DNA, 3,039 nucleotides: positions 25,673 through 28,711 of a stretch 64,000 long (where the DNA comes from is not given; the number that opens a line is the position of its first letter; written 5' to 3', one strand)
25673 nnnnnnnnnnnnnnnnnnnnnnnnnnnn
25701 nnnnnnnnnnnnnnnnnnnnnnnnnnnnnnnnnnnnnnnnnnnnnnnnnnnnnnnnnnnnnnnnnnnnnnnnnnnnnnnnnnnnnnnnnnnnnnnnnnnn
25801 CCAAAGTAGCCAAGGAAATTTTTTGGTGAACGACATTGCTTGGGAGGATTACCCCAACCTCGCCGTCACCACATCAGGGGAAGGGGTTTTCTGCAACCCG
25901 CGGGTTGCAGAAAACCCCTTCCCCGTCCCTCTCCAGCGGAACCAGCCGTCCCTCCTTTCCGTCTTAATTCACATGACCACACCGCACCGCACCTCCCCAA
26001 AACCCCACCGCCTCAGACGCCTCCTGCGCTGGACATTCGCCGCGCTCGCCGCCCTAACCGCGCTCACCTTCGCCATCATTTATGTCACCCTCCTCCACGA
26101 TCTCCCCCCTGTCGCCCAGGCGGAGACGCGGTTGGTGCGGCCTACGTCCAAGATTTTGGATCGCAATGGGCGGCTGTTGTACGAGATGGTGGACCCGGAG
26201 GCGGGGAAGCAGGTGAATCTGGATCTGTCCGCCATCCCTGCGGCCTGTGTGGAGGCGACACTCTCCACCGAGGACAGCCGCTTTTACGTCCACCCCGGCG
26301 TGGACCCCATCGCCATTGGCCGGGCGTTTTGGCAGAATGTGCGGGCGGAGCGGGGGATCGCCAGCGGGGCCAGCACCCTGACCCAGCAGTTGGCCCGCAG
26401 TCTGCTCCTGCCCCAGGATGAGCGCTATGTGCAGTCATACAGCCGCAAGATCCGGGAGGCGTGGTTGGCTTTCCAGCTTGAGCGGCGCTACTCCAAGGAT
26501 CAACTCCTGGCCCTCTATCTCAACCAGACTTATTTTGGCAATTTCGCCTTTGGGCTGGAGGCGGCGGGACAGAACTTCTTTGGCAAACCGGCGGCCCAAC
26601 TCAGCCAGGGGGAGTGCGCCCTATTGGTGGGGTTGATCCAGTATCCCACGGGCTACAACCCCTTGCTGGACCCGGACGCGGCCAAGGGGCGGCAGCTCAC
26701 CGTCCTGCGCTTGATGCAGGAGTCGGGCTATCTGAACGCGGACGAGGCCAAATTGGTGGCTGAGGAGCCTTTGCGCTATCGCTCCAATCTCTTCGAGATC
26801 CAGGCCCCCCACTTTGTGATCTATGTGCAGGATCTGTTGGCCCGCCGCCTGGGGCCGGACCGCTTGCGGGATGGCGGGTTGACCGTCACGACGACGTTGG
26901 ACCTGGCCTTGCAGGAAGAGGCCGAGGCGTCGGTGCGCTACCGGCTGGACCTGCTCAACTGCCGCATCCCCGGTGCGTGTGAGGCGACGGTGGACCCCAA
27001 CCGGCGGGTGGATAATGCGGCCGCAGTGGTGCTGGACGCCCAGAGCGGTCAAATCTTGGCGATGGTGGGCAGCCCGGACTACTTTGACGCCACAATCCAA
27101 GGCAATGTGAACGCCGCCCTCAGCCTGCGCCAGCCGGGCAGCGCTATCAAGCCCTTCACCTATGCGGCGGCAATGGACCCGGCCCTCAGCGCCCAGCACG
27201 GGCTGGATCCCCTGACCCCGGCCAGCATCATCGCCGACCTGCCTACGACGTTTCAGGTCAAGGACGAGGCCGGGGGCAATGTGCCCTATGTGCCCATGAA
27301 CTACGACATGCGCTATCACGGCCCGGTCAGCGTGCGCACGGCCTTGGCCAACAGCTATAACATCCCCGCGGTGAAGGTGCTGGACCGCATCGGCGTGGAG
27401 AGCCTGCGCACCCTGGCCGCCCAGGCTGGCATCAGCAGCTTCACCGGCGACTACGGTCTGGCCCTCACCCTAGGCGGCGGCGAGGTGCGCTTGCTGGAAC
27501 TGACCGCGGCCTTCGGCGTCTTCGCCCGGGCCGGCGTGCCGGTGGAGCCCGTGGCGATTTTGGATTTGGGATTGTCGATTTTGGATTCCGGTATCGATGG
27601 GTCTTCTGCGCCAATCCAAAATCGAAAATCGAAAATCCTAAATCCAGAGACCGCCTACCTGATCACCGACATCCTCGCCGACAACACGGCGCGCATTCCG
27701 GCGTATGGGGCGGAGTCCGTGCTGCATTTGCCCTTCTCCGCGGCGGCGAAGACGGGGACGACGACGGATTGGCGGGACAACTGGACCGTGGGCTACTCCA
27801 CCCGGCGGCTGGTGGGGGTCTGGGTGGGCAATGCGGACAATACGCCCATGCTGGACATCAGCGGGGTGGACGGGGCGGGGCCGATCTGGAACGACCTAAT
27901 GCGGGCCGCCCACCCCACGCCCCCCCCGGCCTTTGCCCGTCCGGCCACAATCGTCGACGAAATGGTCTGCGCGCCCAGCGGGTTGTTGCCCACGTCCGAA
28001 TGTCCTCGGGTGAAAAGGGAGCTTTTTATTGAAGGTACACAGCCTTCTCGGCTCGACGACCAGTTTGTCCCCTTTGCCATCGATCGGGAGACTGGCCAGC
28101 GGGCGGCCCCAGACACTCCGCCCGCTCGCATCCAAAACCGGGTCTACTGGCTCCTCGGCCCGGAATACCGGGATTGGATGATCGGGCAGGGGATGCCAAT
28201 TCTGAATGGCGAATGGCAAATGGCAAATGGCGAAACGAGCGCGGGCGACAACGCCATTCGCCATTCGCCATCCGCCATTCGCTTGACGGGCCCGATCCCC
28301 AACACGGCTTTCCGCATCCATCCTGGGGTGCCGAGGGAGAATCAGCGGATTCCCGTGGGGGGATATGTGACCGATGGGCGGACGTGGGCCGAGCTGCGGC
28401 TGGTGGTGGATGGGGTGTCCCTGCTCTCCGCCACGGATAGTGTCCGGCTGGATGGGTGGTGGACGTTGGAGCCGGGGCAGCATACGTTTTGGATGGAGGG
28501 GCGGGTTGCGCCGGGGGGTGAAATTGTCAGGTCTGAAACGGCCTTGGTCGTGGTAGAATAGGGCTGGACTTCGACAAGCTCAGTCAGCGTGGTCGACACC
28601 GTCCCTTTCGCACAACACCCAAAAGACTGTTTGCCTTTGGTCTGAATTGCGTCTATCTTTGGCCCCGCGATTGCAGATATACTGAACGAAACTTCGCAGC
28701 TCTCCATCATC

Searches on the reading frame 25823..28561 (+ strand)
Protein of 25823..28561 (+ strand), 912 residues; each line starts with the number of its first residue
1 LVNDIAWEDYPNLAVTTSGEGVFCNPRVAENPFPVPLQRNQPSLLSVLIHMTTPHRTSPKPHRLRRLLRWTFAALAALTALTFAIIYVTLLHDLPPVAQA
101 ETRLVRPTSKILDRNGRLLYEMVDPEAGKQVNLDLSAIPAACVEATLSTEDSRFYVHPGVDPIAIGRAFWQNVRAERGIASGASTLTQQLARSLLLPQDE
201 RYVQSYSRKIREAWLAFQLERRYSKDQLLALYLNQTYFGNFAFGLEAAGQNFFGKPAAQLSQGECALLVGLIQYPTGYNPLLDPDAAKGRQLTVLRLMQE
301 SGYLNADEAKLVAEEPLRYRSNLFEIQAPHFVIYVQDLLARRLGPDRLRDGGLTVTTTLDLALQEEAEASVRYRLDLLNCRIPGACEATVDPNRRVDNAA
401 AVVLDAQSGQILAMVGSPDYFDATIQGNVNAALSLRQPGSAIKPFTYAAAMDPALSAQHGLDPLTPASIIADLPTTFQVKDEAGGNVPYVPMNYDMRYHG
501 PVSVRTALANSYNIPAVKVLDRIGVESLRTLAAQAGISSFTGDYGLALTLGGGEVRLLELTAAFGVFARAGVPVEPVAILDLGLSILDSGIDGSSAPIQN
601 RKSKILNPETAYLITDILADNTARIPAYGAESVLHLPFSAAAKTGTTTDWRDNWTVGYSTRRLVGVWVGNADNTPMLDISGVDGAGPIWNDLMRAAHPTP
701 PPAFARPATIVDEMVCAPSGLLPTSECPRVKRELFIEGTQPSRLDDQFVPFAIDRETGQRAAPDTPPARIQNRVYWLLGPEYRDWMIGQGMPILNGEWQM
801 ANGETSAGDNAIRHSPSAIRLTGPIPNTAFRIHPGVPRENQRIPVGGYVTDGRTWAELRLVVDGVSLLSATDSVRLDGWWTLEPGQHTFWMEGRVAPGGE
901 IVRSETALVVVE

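Call 39: search_protein_families(library=pfam, proteins=[window:25823-28561:+], max_evalue=0.001)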
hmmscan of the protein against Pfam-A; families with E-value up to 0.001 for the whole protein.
window:25823-28561:+ (912 aa): 2 families
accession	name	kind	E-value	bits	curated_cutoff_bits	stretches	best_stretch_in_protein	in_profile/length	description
PF00912.28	Transgly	-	6.6e-54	182.5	27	1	120-299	6-178/178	Transglycosylase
PF00905.27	Transpeptidase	-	1.8e-16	60.7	22.1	1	400-669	2-276/299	Penicillin binding protein transpeptidase domain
